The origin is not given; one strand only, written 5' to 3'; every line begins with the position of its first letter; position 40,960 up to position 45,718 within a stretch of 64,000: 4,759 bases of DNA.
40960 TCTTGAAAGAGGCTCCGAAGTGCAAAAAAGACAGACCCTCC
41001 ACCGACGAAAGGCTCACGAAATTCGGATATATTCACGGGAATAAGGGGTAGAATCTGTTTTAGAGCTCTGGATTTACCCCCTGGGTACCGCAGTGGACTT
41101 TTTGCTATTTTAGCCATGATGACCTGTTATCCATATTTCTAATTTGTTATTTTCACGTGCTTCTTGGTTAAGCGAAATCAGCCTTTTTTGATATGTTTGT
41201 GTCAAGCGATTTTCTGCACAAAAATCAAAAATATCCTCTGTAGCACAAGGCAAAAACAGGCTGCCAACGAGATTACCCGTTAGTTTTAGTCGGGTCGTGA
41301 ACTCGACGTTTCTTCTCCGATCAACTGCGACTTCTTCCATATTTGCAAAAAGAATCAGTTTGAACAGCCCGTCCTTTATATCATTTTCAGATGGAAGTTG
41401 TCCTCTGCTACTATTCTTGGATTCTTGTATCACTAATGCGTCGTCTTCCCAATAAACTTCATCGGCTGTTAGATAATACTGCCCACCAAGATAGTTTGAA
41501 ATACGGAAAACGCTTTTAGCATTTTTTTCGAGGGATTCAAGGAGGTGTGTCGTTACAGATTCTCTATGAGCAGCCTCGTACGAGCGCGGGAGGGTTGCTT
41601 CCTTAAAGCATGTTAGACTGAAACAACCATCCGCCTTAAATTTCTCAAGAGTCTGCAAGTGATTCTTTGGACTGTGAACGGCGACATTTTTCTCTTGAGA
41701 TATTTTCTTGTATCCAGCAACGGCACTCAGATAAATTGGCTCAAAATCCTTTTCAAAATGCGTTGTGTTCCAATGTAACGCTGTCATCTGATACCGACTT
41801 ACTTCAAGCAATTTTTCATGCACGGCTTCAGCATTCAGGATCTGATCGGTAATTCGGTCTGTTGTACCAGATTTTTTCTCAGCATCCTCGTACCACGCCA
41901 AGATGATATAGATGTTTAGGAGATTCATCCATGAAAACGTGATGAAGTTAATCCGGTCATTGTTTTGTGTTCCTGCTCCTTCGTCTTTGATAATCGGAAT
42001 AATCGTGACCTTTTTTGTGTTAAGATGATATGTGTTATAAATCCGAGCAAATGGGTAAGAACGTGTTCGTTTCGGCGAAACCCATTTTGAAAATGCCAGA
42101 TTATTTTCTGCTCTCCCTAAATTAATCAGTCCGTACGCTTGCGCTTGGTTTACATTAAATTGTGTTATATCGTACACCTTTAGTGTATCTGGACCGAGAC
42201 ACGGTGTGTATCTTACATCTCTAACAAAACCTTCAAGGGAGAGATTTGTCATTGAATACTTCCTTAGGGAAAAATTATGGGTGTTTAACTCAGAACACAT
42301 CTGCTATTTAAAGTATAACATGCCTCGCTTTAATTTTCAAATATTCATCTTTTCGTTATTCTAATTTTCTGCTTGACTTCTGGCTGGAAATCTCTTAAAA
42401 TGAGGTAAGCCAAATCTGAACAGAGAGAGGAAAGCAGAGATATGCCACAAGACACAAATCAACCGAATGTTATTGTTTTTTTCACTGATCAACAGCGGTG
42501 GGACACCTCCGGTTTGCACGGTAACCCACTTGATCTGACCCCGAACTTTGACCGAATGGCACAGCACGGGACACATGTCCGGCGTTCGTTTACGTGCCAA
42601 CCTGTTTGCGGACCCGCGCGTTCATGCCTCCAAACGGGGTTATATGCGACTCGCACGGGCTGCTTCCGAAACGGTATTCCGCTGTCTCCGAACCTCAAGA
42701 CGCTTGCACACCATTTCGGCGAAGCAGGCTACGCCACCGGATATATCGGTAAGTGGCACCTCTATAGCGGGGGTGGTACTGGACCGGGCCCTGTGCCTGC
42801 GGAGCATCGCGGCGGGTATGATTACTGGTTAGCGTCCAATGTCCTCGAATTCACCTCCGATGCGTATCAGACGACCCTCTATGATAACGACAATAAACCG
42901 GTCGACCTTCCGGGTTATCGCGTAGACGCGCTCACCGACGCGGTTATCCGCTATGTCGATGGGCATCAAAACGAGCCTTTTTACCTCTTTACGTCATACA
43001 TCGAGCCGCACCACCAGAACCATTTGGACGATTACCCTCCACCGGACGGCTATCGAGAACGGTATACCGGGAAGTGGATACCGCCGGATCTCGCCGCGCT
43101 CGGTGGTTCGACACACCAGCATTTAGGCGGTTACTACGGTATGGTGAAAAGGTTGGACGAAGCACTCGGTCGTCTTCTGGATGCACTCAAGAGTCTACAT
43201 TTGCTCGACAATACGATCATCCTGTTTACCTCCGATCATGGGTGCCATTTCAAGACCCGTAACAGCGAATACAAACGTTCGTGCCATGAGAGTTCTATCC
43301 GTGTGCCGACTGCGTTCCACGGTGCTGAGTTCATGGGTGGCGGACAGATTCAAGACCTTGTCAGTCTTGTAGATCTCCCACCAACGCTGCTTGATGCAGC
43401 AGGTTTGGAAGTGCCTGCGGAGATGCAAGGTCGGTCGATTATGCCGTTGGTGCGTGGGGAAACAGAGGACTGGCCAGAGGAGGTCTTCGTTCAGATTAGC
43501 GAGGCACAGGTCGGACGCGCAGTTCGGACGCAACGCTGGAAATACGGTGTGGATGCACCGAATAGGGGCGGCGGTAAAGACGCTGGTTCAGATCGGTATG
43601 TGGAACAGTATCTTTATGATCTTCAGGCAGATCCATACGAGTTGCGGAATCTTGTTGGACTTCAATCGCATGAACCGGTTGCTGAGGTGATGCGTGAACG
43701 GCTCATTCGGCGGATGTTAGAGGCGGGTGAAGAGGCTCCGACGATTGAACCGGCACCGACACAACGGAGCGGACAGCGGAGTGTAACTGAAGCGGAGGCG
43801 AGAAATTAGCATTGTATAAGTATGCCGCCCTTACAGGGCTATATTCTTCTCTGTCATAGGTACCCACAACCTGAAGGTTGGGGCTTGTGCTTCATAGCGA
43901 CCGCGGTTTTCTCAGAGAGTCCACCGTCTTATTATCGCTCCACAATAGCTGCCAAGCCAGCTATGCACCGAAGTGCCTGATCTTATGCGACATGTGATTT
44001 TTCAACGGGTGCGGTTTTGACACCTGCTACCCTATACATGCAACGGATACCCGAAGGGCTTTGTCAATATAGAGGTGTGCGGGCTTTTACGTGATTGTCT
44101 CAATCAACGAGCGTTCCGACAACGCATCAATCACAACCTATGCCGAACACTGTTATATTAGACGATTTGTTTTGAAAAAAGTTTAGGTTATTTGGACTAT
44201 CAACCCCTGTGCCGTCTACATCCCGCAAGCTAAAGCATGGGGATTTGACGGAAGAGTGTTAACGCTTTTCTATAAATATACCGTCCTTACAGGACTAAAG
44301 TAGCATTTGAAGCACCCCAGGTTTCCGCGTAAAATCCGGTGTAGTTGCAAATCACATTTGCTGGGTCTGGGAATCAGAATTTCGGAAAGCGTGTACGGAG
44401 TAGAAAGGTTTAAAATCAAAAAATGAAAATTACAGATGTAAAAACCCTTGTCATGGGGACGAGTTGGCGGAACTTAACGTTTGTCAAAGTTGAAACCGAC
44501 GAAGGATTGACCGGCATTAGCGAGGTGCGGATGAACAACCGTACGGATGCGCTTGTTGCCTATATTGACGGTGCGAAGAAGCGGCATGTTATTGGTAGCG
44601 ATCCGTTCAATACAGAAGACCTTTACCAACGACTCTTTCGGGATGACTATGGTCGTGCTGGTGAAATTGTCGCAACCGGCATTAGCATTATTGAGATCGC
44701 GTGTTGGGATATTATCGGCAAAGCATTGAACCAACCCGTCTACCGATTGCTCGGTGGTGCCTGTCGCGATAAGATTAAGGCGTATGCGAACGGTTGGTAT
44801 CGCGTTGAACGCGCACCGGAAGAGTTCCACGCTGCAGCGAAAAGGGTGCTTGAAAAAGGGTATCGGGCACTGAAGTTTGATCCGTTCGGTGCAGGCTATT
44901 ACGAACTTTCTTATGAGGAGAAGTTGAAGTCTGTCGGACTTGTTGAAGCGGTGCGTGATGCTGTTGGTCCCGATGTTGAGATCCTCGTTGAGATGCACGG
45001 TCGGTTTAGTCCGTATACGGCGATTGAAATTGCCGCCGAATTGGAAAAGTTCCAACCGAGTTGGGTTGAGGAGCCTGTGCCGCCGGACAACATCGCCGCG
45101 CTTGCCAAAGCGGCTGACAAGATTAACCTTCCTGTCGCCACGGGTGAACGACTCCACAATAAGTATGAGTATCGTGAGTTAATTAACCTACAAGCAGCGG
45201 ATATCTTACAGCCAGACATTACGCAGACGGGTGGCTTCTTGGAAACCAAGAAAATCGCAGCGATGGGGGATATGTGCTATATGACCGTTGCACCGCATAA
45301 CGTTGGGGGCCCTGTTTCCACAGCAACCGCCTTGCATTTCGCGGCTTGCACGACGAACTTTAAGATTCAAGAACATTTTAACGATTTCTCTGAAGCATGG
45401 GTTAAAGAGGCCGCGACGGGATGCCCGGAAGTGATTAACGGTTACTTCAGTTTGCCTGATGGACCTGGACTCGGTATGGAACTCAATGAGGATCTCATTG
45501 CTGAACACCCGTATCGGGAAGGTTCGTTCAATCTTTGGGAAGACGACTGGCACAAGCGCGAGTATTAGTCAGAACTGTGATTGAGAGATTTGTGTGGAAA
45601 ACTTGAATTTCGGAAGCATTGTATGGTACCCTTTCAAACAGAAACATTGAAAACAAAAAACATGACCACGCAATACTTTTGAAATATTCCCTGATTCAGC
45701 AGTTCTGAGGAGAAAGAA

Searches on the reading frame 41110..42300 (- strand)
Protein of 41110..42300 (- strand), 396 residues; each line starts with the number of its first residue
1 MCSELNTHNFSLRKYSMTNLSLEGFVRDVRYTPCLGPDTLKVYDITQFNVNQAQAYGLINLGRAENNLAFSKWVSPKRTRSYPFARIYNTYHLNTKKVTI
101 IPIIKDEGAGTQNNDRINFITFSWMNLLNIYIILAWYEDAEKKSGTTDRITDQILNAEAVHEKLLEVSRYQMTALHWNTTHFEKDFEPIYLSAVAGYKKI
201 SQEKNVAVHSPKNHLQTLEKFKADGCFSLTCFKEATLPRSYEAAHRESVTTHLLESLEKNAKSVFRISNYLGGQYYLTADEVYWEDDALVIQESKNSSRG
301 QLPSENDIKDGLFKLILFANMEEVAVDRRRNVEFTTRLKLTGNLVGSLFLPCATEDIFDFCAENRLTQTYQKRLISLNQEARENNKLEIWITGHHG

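Call 3: search_protein_families(library=pfam, proteins=[window:41110-42300:-], max_evalue=0.01)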
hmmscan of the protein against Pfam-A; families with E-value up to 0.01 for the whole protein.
window:41110-42300:- (396 aa): 0 families

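Call 4: search_protein_families(library=padloc, proteins=[window:41110-42300:-], max_evalue=0.01)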
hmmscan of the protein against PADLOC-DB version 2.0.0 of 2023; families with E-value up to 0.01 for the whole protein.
window:41110-42300:- (396 aa): 2 families
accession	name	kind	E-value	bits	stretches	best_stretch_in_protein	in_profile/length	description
PDLC03572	REase_II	-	5e-57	191.5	1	22-326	8-302/371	Type II restriction enzyme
PDLC03474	REase_II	-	6.1e-22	76.4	1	276-368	1-93/129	Type II restriction enzyme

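Call 5: search_protein_families(library=ncbifam, proteins=[window:41110-42300:-], max_evalue=0.01)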
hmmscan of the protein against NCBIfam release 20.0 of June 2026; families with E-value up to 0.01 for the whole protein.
window:41110-42300:- (396 aa): 0 families

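Call 55: search_solved_structures(query=window:41110-42300:-, max_evalue=1)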
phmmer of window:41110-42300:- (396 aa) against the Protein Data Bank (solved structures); distinct sequences matched with E-value up to 1: 0.

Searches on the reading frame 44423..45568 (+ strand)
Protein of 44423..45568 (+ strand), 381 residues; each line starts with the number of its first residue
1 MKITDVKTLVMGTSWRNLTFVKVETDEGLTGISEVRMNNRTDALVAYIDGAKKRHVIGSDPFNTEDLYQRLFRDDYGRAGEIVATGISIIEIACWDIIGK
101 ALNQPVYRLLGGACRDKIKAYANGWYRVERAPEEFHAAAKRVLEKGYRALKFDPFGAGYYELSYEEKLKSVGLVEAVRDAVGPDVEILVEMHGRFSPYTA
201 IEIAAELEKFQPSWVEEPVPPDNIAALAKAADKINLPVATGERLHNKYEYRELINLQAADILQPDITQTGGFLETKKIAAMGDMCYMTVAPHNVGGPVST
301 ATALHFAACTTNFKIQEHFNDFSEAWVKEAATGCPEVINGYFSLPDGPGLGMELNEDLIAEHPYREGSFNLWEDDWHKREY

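Call 52: search_protein_families(library=pfam, proteins=[window:44423-45568:+], max_evalue=0.001)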
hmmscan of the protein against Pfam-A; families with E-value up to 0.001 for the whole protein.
window:44423-45568:+ (381 aa): 2 families
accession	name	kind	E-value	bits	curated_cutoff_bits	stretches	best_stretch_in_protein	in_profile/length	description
PF13378.12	MR_MLE_C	-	7.2e-65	219.2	29.4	1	136-357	3-218/219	Enolase C-terminal domain-like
PF02746.21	MR_MLE_N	-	7.2e-14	52.5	22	1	14-111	24-117/117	Mandelate racemase / muconate lactonizing enzyme, N-terminal domain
